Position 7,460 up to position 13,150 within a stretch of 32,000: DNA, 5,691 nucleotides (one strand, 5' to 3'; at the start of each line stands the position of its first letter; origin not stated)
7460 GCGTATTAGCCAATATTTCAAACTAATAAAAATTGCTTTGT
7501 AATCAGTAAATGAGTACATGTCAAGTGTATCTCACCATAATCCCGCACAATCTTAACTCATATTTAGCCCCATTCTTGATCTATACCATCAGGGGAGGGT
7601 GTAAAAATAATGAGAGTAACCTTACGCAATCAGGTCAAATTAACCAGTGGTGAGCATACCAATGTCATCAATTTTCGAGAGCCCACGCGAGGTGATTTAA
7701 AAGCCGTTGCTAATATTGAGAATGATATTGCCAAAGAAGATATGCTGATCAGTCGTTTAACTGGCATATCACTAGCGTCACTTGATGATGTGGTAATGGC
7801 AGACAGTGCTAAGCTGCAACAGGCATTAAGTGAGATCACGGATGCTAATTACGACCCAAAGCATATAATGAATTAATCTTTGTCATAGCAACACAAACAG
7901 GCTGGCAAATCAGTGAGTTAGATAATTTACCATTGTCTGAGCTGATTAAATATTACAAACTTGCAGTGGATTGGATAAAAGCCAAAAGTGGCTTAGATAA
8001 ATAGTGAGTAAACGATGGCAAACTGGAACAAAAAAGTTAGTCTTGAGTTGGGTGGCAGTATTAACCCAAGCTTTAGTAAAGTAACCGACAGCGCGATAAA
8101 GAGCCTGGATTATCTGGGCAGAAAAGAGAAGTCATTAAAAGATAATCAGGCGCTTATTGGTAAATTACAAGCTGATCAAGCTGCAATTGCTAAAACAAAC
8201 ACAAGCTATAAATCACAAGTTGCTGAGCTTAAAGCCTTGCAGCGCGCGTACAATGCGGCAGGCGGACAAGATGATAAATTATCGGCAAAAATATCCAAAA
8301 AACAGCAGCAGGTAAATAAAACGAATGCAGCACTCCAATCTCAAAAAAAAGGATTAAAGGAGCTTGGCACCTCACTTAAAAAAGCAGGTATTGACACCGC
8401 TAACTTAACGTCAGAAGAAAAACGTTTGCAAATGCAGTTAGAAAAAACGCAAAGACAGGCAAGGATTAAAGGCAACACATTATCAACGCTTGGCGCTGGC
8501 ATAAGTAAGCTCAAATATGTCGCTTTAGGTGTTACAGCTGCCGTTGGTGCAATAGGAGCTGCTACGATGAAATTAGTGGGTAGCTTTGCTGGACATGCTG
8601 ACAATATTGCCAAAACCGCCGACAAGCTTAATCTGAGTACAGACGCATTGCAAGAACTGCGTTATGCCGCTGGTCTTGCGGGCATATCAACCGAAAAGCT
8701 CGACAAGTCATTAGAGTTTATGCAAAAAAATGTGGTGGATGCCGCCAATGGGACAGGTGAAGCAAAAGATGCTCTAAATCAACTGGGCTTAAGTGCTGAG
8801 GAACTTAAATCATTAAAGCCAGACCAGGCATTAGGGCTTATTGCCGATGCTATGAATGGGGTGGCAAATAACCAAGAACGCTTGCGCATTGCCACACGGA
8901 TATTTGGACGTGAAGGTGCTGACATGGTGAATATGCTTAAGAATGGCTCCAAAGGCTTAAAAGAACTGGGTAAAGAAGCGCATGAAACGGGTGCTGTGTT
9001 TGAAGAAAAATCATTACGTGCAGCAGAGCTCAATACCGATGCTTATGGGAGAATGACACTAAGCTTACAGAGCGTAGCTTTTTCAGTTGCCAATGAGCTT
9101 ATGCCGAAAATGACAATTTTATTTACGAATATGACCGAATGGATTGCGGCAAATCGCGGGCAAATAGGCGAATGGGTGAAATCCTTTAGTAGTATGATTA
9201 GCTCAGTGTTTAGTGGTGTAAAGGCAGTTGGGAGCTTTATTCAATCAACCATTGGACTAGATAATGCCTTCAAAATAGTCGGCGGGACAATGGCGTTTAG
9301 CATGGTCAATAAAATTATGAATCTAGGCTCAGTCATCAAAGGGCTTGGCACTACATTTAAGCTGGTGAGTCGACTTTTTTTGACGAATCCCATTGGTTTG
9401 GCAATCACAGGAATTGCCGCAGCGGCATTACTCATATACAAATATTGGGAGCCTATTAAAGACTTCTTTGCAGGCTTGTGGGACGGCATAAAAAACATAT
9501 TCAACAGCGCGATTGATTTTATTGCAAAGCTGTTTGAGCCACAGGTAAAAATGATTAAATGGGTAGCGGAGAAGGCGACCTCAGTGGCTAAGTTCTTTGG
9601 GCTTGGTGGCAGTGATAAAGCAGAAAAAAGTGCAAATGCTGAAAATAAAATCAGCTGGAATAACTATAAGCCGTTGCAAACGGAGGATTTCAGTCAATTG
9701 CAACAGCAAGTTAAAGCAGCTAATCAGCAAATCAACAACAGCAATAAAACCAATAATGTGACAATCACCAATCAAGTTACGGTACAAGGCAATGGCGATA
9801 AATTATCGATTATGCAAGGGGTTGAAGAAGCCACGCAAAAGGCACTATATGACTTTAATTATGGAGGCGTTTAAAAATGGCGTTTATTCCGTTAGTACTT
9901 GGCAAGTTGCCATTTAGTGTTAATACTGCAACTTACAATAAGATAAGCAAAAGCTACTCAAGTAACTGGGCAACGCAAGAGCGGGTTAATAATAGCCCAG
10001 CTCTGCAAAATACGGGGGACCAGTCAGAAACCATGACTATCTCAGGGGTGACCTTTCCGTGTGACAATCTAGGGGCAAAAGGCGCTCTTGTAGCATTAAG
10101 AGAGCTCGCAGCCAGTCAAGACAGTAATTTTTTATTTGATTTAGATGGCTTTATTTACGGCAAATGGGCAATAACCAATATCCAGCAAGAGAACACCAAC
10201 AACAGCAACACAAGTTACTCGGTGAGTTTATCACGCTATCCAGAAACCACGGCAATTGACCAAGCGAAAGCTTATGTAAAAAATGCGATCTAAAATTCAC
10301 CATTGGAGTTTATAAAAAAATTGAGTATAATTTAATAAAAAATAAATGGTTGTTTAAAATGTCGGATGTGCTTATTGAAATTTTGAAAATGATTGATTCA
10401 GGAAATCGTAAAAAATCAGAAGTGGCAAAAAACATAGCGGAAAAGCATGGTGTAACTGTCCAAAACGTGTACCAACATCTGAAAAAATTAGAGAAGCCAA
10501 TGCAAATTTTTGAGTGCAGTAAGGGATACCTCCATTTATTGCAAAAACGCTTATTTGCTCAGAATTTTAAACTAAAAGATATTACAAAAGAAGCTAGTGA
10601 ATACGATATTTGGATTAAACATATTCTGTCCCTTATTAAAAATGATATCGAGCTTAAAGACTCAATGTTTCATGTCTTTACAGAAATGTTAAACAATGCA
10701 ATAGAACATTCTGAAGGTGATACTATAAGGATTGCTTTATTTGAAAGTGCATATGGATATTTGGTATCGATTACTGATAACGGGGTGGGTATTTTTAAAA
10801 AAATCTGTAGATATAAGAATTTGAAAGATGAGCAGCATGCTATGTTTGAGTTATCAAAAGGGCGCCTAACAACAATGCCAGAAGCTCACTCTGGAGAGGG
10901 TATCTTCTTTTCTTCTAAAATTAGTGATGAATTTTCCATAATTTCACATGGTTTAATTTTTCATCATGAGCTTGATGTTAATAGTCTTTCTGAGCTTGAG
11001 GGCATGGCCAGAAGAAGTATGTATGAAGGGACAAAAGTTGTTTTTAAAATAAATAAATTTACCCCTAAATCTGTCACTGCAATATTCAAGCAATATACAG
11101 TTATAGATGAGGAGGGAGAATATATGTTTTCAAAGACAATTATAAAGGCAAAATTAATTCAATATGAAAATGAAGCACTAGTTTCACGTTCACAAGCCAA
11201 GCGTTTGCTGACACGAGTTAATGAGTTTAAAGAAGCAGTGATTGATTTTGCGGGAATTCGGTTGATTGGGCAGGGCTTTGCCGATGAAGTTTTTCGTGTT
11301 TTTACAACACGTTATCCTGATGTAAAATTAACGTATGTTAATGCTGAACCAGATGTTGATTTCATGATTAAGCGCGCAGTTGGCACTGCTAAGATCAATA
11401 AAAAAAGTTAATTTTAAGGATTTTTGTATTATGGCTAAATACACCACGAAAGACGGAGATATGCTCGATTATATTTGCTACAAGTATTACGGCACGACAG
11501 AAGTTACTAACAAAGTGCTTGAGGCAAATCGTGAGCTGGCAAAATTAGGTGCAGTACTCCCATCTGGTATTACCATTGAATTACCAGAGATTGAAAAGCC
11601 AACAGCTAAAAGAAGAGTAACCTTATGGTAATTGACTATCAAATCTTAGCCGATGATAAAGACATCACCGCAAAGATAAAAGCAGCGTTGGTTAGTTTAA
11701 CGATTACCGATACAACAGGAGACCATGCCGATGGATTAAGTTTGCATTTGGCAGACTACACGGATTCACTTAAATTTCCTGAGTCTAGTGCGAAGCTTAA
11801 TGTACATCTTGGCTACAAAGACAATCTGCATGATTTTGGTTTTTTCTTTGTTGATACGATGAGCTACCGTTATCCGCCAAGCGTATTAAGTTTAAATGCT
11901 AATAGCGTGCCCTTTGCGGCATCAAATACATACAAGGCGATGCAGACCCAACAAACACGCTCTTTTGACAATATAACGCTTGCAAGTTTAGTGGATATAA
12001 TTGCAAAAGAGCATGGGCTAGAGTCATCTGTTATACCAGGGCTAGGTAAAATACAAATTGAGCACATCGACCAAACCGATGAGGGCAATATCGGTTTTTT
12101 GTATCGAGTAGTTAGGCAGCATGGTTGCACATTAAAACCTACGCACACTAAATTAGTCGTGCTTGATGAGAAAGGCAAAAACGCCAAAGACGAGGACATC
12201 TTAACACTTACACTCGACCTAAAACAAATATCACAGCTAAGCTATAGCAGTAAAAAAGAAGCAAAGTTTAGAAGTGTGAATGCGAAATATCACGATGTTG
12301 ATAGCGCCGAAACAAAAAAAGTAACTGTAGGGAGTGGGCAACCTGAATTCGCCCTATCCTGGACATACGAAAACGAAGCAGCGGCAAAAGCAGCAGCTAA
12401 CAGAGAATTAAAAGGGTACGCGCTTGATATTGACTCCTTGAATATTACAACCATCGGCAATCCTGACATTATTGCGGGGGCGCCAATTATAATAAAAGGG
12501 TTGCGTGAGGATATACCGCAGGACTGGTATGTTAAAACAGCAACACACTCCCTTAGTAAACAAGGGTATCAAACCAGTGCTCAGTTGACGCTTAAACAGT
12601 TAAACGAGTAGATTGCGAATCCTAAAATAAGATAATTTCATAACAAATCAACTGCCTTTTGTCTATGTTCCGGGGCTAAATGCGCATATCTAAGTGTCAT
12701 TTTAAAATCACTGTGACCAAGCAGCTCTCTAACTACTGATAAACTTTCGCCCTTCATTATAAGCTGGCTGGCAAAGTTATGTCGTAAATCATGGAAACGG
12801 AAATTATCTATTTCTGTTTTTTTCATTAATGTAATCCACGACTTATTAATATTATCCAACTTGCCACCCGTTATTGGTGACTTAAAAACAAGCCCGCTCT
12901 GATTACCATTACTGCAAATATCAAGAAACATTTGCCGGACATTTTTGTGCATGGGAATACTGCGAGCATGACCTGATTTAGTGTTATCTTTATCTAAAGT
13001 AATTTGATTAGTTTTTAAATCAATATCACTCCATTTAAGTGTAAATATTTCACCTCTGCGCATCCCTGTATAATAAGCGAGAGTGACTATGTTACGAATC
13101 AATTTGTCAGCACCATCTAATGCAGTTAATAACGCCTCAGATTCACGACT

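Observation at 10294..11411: Single-gene moron splitting the conserved gpU-gpX-gpD block: wHTH + SpoIIAB-like GHKL ATPase + STAS-like domain in one polypeptide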

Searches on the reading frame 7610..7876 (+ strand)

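Call 98: search_protein_families(library=pfam, proteins=[window:7610-7876:+], max_evalue=0.01)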
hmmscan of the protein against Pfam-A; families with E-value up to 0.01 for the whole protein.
window:7610-7876:+ (88 aa): 1 family
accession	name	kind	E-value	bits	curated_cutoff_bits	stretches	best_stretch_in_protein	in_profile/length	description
PF10109.15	Phage_TAC_7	-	3.3e-11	43.5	25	1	4-75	3-76/79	Phage tail assembly chaperone proteins, E, or 41 or 14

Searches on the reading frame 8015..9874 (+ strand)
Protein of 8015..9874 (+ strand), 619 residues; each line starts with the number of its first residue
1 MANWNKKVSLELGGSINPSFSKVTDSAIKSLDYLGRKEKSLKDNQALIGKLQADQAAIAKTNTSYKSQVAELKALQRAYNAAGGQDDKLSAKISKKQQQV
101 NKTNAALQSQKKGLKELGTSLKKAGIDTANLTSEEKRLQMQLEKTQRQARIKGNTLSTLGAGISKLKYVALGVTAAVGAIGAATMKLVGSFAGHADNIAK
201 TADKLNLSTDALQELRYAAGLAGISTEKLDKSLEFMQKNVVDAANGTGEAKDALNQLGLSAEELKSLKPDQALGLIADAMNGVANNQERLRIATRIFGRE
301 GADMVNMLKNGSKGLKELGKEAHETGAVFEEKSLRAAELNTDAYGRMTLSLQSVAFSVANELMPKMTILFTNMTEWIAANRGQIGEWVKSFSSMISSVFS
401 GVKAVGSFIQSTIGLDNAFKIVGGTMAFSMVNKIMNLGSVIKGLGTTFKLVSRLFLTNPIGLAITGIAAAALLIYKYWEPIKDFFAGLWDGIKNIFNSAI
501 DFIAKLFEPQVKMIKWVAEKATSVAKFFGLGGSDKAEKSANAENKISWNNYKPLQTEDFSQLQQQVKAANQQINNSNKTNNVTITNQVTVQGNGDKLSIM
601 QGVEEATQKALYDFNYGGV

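Call 8: search_protein_families(library=pfam, proteins=[window:8015-9874:+], max_evalue=0.1)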
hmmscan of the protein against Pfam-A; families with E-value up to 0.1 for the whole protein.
window:8015-9874:+ (619 aa): 3 families
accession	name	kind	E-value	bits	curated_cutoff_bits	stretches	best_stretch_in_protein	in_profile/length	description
PF11492.14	Dicistro_VP4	-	0.0061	16.9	22.6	1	512-529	39-56/57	Cricket paralysis virus, VP4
PF13721.11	SecD-TM1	-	0.048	14.6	30.5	1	99-160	35-96/103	SecD export protein N-terminal TM region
PF18595.6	Nuf2_DHR10-like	-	0.072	13.6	28.4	0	98-148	43-93/117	Nuf2, DHR10-like domain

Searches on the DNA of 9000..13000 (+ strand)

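Call 15: search_dna_similar(query=window:9000-13000:+, collection=phages, mode=distant, max_rows=20)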
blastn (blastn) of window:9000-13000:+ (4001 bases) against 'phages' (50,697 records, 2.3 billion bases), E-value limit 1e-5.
No match.

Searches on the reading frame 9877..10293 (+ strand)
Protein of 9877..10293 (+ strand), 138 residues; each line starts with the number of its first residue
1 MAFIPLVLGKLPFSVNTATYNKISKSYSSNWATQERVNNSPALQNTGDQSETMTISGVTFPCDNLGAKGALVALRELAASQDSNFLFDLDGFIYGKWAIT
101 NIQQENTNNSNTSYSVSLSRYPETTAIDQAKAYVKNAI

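Call 8: search_protein_families(library=pfam, proteins=[window:9877-10293:+], max_evalue=0.1)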
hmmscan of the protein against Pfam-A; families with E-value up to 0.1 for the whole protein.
window:9877-10293:+ (138 aa): 1 family
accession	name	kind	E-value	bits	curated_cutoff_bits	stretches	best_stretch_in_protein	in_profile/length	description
PF06995.16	Phage_P2_GpU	-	2.2e-20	72.9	27.5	1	9-110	1-101/120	Phage P2 GpU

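Call 9: search_protein_families(library=phrogs, proteins=[window:9877-10293:+], max_evalue=0.01)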
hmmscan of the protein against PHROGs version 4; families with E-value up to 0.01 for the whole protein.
window:9877-10293:+ (138 aa): 3 families
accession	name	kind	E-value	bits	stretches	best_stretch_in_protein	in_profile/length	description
phrog_76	-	tail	6.7e-29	102.4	1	5-109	30-132/272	tail protein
phrog_4094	-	unknown function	7.5e-15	56.1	1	13-106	161-253/281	-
phrog_788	-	tail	0.00024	22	1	7-105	4-100/297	tail protein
